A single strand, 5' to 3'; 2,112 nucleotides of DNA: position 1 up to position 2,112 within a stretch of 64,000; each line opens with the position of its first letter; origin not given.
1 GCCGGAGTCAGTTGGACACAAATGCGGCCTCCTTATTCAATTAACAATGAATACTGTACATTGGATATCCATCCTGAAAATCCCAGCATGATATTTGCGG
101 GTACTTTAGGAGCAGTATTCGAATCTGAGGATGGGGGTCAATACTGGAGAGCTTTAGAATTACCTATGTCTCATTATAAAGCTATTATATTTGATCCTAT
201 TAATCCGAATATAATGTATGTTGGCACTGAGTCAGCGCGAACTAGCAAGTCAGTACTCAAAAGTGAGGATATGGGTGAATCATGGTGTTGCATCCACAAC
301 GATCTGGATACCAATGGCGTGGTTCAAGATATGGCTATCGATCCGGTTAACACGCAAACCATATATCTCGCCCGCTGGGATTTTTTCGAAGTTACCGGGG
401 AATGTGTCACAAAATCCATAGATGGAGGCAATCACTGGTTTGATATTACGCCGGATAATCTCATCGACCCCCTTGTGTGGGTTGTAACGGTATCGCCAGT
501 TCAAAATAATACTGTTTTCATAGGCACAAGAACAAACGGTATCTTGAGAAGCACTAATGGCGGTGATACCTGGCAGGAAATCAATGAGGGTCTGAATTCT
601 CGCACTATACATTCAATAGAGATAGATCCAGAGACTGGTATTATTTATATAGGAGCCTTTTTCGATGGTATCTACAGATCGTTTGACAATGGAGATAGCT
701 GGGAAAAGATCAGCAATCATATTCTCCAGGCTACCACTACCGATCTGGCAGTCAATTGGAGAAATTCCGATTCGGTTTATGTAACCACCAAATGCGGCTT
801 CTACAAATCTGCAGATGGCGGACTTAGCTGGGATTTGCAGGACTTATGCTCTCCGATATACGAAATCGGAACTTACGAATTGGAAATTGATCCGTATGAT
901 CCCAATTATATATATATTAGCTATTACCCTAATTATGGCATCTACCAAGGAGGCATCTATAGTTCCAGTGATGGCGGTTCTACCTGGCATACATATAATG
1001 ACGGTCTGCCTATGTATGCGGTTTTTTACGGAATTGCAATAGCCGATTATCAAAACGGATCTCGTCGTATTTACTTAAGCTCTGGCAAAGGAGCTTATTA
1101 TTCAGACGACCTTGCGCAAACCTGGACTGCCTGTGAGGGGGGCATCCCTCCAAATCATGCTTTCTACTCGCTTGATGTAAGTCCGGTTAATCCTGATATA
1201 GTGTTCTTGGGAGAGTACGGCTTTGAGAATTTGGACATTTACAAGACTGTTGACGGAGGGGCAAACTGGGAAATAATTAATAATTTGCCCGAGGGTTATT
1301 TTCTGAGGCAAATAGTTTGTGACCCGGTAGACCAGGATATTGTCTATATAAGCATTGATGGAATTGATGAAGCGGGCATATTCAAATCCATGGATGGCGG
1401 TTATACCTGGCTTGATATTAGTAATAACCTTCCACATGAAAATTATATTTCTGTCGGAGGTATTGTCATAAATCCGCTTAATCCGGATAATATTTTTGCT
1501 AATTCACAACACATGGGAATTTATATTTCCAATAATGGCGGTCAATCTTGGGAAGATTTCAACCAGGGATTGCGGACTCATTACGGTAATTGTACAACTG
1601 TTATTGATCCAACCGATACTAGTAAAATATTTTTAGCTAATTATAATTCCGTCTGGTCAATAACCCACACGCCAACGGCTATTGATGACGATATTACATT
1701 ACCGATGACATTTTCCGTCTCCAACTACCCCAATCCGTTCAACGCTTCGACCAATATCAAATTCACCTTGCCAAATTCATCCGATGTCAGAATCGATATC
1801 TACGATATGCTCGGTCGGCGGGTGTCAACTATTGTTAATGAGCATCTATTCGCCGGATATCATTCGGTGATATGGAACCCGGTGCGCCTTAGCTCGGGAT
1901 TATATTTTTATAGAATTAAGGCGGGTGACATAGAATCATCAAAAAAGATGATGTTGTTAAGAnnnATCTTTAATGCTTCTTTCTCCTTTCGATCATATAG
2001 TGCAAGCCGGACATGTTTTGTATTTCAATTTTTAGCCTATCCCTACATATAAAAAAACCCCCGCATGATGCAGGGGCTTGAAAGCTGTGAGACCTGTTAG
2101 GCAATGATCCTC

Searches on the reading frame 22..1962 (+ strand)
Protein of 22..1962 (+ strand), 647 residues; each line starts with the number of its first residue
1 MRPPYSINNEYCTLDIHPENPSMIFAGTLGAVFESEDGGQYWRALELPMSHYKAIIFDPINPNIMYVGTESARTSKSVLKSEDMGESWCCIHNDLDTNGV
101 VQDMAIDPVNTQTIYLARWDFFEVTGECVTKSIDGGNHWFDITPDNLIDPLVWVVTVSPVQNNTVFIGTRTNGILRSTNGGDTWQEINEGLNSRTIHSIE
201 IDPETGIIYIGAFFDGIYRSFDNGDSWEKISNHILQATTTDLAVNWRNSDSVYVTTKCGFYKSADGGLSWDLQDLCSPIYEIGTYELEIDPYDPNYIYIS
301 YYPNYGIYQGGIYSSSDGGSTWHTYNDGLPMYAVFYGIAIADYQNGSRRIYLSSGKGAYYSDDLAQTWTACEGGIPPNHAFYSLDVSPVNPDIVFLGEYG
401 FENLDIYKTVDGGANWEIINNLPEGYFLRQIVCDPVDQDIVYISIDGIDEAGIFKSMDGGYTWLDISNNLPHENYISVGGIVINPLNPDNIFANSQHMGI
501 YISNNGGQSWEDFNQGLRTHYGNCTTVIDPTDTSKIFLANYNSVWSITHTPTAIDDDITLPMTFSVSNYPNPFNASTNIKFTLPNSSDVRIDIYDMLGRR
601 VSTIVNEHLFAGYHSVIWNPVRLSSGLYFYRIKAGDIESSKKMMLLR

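Call 3: search_protein_families(library=pfam, proteins=[window:22-1962:+], max_evalue=0.1)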
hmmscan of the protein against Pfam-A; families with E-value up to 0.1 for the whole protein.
window:22-1962:+ (647 aa): 6 families
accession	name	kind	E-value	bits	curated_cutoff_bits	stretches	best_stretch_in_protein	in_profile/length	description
PF15902.12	Sortilin-Vps10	-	3.5e-36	125.4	33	5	406-521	3-120/446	Sortilin, neurotensin receptor 3,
PF18962.6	Por_Secre_tail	-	2.4e-10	41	27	1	569-644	2-74/75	Secretion system C-terminal sorting domain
PF14870.12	PSII_BNR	-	6.5e-10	39.2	27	1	10-273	17-269/303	Photosynthesis system II assembly factor YCF48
PF02012.26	BNR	-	7.8e-06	25.6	27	0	501-511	1-11/12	BNR/Asp-box repeat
PF13860.13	FlgD_ig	-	0.0098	16.3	27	1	576-628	11-69/79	FlgD Ig-like domain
PF11424.13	DUF3195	-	0.026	14.9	25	0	273-301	16-44/67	Protein of unknown function (DUF3195) N-terminal domain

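Call 4: search_protein_families(library=ncbifam, proteins=[window:22-1962:+], max_evalue=0.1)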
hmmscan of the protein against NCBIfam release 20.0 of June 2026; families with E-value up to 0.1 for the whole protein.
window:22-1962:+ (647 aa): 9 families
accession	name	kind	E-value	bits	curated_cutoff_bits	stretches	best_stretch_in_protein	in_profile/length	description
NF045728.1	glycosyl_F510_1955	equivalog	3e-44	151.1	175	6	197-272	96-172/246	F510_1955 family glycosylhydrolase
TIGR04183.1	Por_Secre_tail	domain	8.4e-12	44.9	23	1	569-644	2-70/72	T9SS type A sorting domain-containing protein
NF010237.0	PRK13684.1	equivalog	5.5e-11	42.1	326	1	11-271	46-293/334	photosynthesis system II assembly factor Ycf48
NF052323.1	T9SSA_dep_M6i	equivalog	3.6e-09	35.2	600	1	564-641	956-1033/1043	T9SS-dependent M6-like inactivated metalloprotease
NF038113.1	T9SSA_dep_M36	equivalog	8.9e-09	34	885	1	566-645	793-868/869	T9SS-dependent M36 family metallopeptidase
NF033707.1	T9SS_sortase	equivalog_domain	1.1e-05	23.3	420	1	564-636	997-1079/1095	type IX secretion system sortase PorU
NF052228.1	T9SS_PorZ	equivalog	0.0011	17.5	260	0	450-507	346-406/757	type IX secretion system anionic LPS delivery protein PorZ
NF053688.1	BamI_Bacteroidota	equivalog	0.0028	17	370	0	220-275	190-244/452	BamI family beta-barrel-assembly machinery protein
NF005176.1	PRK06655.1-1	equivalog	0.049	13.5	230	0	584-624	94-134/197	flagellar hook assembly protein FlgD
